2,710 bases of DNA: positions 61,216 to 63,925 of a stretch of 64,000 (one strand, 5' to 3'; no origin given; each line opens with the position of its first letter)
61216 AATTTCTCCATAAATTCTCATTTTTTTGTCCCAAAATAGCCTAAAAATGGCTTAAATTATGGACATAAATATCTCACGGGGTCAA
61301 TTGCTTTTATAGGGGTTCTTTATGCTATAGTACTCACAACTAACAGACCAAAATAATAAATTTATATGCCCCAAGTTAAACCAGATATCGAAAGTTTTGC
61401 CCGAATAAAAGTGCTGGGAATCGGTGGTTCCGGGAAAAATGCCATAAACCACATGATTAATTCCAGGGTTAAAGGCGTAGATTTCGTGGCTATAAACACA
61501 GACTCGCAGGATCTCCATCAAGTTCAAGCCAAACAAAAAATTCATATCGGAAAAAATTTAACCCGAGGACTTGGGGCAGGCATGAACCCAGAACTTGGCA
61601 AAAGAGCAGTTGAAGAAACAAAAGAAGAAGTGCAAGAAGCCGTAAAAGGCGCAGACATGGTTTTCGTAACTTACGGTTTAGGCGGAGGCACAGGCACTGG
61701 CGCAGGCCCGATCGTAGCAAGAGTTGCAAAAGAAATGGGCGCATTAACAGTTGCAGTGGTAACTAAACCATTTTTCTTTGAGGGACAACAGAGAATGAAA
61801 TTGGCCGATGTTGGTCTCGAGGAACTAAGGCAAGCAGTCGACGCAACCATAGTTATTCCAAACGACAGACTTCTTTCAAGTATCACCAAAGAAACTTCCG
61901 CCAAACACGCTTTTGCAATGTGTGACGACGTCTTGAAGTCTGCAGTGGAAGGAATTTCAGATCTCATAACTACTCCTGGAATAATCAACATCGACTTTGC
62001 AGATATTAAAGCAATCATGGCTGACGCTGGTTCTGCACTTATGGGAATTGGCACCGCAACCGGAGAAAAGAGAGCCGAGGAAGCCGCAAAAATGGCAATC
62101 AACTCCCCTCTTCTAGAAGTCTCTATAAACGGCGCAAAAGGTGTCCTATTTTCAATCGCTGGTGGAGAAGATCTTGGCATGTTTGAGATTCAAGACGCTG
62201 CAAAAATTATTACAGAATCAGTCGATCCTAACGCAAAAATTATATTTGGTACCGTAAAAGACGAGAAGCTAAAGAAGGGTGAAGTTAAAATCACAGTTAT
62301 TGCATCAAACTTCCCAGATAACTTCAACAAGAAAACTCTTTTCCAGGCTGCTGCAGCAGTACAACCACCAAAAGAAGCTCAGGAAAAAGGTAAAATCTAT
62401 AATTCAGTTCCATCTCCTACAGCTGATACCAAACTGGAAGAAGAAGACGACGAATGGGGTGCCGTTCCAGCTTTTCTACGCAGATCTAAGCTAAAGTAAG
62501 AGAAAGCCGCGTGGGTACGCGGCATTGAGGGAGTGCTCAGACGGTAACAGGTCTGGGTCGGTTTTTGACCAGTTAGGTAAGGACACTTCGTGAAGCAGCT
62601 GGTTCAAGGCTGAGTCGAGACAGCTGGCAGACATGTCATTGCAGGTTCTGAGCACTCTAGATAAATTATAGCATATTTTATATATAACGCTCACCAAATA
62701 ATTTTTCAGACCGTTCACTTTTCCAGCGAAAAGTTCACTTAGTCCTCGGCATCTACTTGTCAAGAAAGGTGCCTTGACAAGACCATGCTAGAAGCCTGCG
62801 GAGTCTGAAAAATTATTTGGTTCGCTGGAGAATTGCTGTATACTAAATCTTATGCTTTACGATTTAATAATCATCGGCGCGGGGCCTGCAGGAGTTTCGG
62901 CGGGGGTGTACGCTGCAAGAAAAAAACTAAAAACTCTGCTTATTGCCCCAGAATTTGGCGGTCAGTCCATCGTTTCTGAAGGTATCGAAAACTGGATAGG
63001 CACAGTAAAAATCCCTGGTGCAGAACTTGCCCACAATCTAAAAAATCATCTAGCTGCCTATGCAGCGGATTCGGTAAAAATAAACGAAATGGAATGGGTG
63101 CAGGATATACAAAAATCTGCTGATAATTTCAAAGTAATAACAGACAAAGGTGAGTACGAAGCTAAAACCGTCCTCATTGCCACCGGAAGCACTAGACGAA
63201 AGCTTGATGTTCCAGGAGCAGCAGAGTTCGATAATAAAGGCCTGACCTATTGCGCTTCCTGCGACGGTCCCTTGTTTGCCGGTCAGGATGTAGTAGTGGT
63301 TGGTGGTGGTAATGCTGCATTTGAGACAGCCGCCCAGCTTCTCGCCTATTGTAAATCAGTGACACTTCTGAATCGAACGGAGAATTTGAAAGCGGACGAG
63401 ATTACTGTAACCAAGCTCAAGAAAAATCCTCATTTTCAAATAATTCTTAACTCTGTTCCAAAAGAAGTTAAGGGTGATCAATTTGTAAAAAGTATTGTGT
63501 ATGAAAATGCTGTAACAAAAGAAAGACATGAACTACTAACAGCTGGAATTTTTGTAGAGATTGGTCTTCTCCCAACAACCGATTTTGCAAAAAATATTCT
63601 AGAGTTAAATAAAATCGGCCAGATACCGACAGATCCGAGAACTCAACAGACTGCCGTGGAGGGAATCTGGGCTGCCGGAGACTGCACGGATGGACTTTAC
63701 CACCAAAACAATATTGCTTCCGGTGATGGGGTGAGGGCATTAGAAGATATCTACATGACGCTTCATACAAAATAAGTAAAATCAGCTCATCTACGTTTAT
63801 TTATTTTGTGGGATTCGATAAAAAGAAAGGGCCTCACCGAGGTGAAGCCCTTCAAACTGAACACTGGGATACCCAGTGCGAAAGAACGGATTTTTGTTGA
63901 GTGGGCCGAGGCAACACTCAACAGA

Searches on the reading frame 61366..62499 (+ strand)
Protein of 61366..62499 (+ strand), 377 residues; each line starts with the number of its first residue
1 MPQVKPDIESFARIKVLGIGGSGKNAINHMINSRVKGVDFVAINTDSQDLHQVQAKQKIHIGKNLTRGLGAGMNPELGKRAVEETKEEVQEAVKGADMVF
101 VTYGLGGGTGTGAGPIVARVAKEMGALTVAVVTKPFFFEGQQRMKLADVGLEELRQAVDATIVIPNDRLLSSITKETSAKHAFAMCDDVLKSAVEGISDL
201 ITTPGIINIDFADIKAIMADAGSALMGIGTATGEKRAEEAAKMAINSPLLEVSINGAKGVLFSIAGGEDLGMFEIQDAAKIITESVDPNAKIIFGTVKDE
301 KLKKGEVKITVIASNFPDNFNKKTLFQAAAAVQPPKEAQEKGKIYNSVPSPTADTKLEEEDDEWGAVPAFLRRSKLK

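Call 22: search_protein_families(library=pfam, proteins=[window:61366-62499:+], max_evalue=0.001)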
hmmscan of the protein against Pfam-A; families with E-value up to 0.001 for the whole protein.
window:61366-62499:+ (377 aa): 2 families
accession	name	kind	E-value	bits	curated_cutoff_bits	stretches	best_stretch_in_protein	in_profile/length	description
PF00091.31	Tubulin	-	5.8e-49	167.4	33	1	13-172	1-188/190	Tubulin/FtsZ family, GTPase domain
PF12327.13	FtsZ_C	-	7.4e-32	110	27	1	222-315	1-93/95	FtsZ family, C-terminal domain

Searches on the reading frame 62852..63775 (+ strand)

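Call 22: search_protein_families(library=pfam, proteins=[window:62852-63775:+], max_evalue=0.001)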
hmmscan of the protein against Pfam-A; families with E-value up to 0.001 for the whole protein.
window:62852-63775:+ (307 aa): 13 families
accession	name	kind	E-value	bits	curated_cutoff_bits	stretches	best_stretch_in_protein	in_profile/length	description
PF07992.20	Pyr_redox_2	-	4.5e-46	158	26.1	1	3-290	1-288/291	Pyridine nucleotide-disulphide oxidoreductase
PF13738.12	Pyr_redox_3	-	1.1e-31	110.7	30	1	72-276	93-305/305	Pyridine nucleotide-disulphide oxidoreductase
PF00070.33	Pyr_redox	-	6.1e-12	46.3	22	1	147-217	2-79/82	Pyridine nucleotide-disulphide oxidoreductase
PF00890.30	FAD_binding_2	-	1.7e-10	41.2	20.4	1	4-50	1-49/414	FAD binding domain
PF03486.20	HI0933_like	-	1.9e-09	37.8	50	0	4-31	2-29/244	HI0933-like protein Rossmann domain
PF12831.13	FAD_oxidored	-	1.6e-08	34.8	27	1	4-38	1-37/416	FAD dependent oxidoreductase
PF01134.28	GIDA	-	8.3e-08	32.1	22.1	1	4-34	1-31/391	Glucose inhibited division protein A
PF01266.30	DAO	-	3.8e-07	30.4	27.9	0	4-42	1-42/353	FAD dependent oxidoreductase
PF01946.23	Thi4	-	5.4e-06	26.3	26.2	0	3-32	18-48/235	Thi4 family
PF13241.12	NAD_binding_7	-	3.2e-05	24.9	22.1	0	143-227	6-80/104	Putative NAD(P)-binding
PF05834.18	Lycopene_cycl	-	0.00026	20.6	23.4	0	4-33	1-32/380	Lycopene cyclase protein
PF13450.12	NAD_binding_8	-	0.00028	21.6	21.9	0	7-38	1-34/68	NAD(P)-binding Rossmann-like domain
PF13434.12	Lys_Orn_oxgnase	-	0.00032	20.4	21.3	0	78-196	119-243/339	L-lysine 6-monooxygenase/L-ornithine 5-monooxygenase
